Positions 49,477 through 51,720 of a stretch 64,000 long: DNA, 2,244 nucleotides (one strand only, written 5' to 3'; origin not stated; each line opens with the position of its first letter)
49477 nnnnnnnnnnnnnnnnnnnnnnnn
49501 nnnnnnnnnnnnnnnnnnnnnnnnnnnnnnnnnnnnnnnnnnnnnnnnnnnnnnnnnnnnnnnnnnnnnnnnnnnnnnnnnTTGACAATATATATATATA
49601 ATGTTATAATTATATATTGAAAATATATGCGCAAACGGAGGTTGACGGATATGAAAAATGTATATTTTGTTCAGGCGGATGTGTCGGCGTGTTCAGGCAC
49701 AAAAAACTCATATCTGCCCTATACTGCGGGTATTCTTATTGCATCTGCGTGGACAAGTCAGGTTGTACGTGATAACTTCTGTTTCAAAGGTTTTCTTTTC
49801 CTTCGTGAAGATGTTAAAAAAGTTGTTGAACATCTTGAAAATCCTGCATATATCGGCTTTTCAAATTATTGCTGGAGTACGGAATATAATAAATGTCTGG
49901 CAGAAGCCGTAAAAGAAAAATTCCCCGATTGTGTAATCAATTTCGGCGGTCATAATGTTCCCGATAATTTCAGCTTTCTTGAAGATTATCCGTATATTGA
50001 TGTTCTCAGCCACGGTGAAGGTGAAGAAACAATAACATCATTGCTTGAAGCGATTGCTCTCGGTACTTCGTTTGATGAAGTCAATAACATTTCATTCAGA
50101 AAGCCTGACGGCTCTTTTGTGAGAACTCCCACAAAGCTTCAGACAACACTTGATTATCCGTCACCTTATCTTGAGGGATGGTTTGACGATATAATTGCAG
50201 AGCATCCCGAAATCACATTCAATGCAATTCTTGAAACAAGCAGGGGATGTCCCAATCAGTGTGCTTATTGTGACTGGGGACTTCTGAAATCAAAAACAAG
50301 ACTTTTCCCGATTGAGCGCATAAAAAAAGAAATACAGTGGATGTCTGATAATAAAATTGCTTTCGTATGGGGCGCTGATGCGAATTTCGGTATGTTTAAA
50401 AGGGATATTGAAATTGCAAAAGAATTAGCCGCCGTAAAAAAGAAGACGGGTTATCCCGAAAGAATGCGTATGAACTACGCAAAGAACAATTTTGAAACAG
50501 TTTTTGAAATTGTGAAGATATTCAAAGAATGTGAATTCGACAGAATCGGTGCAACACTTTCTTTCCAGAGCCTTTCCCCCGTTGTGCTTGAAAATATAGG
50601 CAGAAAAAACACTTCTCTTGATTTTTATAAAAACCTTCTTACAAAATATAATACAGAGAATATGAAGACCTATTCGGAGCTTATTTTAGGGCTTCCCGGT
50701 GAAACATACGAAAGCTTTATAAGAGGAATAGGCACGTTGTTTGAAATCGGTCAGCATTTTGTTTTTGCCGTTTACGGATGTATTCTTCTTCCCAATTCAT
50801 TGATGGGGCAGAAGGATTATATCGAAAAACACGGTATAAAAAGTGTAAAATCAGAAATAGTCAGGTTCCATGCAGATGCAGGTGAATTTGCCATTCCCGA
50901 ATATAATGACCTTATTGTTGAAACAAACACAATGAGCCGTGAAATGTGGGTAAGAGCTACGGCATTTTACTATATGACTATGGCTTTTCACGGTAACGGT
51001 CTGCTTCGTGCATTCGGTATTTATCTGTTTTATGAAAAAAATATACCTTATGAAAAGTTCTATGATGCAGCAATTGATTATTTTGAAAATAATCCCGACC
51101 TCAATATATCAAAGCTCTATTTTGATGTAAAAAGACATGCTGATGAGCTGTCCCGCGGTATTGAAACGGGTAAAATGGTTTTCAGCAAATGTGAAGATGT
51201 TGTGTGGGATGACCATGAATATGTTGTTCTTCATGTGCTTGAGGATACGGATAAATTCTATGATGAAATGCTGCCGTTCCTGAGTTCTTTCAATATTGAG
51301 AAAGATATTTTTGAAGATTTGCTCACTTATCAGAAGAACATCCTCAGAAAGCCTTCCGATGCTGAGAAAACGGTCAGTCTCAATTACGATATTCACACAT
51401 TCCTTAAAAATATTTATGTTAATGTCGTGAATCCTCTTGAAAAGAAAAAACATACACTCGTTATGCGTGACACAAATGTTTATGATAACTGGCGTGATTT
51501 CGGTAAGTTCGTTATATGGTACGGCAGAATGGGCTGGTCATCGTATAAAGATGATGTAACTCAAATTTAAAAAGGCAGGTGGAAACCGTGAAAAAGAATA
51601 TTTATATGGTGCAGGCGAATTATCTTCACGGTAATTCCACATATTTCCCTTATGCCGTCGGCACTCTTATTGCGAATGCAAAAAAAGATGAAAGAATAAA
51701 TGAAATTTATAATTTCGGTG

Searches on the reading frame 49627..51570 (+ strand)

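Call 60: search_protein_families(library=pfam, proteins=[window:49627-51570:+])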
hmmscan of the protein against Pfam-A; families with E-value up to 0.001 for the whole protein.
window:49627-51570:+ (647 aa): 1 family
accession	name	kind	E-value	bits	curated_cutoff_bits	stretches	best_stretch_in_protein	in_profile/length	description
PF04055.27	Radical_SAM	-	3.2e-13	50.6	29.5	1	203-364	2-159/166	Radical SAM superfamily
